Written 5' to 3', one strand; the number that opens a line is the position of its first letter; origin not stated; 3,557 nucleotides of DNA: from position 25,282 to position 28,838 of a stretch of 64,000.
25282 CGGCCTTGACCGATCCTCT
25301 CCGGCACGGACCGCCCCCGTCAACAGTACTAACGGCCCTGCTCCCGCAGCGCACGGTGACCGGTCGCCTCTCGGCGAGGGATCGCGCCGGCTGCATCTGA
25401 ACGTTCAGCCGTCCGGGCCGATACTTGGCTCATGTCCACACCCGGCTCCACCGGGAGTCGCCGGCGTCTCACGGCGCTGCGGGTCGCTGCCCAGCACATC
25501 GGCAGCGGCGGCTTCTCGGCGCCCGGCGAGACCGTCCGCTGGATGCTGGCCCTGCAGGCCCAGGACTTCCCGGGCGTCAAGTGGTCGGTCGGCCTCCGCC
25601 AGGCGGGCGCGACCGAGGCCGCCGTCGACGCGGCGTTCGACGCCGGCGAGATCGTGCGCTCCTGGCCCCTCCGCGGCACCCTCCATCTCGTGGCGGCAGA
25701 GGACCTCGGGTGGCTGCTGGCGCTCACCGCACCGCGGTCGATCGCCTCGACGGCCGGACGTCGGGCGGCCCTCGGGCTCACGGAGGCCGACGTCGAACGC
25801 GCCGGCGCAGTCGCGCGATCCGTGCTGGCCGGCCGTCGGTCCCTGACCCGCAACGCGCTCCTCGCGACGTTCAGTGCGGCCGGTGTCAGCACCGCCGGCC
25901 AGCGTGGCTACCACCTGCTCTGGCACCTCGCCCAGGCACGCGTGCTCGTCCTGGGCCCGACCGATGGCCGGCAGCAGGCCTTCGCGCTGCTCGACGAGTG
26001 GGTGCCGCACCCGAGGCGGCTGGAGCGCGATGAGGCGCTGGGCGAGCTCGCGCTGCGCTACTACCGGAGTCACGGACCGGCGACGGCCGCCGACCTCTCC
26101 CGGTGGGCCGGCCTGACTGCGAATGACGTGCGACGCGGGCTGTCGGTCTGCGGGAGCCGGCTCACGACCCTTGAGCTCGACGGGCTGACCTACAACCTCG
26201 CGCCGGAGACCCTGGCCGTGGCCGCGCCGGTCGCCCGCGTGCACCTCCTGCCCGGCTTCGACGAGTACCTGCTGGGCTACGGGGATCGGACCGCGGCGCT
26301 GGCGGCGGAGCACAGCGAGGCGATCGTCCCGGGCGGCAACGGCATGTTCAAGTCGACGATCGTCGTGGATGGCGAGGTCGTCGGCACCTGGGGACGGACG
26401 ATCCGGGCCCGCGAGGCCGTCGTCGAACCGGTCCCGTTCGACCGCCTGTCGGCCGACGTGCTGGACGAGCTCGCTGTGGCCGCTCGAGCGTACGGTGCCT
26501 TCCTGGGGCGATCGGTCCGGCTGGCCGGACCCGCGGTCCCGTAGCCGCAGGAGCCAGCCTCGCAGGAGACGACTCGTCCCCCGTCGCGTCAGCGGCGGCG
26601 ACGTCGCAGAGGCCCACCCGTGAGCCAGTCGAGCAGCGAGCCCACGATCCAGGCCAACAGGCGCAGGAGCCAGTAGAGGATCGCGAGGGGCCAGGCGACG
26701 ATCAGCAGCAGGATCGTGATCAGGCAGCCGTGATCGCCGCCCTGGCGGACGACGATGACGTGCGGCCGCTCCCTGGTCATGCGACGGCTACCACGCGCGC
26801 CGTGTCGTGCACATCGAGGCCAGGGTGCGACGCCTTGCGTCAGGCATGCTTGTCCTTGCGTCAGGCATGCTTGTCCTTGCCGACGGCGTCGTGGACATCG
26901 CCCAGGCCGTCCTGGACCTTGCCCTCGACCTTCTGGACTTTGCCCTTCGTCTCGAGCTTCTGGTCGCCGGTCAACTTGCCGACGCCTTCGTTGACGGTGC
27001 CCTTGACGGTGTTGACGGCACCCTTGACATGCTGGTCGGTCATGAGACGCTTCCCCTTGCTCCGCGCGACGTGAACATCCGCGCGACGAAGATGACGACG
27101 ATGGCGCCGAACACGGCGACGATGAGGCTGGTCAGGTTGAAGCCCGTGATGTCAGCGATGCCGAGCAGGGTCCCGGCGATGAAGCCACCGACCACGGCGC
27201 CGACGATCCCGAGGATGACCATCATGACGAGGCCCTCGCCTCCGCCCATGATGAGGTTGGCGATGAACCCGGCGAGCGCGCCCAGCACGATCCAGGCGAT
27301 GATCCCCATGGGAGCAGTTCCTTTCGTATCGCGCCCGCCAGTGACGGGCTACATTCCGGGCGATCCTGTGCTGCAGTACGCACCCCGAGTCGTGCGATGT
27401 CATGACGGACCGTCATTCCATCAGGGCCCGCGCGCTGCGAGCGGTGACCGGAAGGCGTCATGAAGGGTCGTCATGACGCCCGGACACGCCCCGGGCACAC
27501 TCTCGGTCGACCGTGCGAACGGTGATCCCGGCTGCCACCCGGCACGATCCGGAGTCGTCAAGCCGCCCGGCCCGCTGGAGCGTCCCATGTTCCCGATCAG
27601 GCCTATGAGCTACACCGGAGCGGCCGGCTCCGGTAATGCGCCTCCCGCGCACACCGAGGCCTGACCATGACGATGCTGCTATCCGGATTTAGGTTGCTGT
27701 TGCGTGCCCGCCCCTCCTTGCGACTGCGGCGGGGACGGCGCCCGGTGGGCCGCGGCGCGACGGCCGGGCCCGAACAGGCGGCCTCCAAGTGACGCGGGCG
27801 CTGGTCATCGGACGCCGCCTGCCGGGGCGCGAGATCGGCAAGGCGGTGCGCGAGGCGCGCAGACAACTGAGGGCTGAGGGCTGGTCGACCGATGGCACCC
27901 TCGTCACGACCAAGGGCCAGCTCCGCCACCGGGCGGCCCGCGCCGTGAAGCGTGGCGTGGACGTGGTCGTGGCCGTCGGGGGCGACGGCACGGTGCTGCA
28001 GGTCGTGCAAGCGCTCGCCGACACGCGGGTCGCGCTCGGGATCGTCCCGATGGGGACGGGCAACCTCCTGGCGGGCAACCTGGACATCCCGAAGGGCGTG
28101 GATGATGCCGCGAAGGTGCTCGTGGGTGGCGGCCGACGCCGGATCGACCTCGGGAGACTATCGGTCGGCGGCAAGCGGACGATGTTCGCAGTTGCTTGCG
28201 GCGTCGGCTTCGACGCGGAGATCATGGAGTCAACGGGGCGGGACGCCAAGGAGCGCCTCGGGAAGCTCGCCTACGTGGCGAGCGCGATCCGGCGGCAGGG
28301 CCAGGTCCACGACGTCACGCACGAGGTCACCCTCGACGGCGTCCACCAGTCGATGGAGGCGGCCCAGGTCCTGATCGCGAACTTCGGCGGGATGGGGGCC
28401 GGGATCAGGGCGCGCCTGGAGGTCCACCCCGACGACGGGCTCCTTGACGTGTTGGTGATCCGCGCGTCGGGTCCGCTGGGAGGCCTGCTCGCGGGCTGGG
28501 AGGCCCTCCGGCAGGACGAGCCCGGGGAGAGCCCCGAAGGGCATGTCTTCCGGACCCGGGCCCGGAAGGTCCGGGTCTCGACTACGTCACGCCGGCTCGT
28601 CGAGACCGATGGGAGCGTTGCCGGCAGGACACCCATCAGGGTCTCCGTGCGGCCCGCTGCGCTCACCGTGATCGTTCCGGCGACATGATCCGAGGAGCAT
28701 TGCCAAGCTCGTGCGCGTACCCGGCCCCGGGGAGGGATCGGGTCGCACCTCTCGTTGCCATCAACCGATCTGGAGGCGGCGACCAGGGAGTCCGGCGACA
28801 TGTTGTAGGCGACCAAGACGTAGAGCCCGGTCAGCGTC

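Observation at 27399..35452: A 21-bp palindrome, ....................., recurs five times upstream of small stress/membrane genes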

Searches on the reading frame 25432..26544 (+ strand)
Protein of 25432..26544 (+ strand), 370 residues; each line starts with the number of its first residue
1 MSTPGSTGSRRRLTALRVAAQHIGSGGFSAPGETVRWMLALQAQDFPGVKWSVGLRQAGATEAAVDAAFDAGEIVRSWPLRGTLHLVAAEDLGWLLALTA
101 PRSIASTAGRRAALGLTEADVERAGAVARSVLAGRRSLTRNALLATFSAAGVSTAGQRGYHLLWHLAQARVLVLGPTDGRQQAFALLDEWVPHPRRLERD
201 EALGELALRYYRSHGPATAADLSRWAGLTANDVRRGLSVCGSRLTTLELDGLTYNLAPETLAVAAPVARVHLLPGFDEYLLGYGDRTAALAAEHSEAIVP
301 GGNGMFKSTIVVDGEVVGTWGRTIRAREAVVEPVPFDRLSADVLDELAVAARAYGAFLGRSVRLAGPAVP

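Call 12: search_protein_families(library=pfam, proteins=[window:25432-26544:+], max_evalue=0.01)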
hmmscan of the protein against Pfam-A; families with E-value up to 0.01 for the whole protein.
window:25432-26544:+ (370 aa): 1 family
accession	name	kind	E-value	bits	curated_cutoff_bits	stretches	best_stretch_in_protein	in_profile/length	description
PF06224.18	AlkZ-like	-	6.2e-65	220.4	25.9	1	35-357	1-329/329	DNA glycosylase AlkZ-like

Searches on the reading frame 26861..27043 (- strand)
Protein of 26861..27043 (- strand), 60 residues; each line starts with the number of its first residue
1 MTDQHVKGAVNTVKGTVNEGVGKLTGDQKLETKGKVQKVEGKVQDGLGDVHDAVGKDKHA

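Call 12: search_protein_families(library=pfam, proteins=[window:26861-27043:-], max_evalue=0.01)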
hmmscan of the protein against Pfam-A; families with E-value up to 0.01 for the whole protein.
window:26861-27043:- (60 aa): 1 family
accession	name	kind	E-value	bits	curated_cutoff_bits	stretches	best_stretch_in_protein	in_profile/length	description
PF05532.17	CsbD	-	7.3e-15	55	40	1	6-54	3-51/53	CsbD-like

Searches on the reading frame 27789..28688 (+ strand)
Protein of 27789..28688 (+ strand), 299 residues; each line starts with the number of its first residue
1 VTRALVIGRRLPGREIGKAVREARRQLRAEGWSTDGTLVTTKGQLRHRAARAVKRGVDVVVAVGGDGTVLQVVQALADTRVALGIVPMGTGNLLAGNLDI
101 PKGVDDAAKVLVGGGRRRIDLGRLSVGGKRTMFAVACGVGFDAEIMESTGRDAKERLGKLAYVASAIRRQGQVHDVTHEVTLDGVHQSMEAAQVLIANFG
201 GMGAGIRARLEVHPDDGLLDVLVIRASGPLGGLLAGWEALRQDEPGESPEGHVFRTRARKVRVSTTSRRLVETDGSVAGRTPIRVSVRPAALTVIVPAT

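Call 12: search_protein_families(library=pfam, proteins=[window:27789-28688:+], max_evalue=0.01)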
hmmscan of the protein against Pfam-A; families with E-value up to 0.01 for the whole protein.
window:27789-28688:+ (299 aa): 3 families
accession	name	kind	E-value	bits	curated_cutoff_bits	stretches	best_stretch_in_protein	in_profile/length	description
PF00781.29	DAGK_cat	-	2.2e-24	85.9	23.6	1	14-123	13-124/125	Diacylglycerol kinase catalytic domain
PF19279.4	YegS_C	-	9.7e-21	74.6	27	1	139-296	5-158/158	YegS C-terminal NAD kinase beta sandwich-like domain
PF01513.26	NAD_kinase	-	4e-07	30.9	25.5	1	40-92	59-108/130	ATP-NAD kinase N-terminal domain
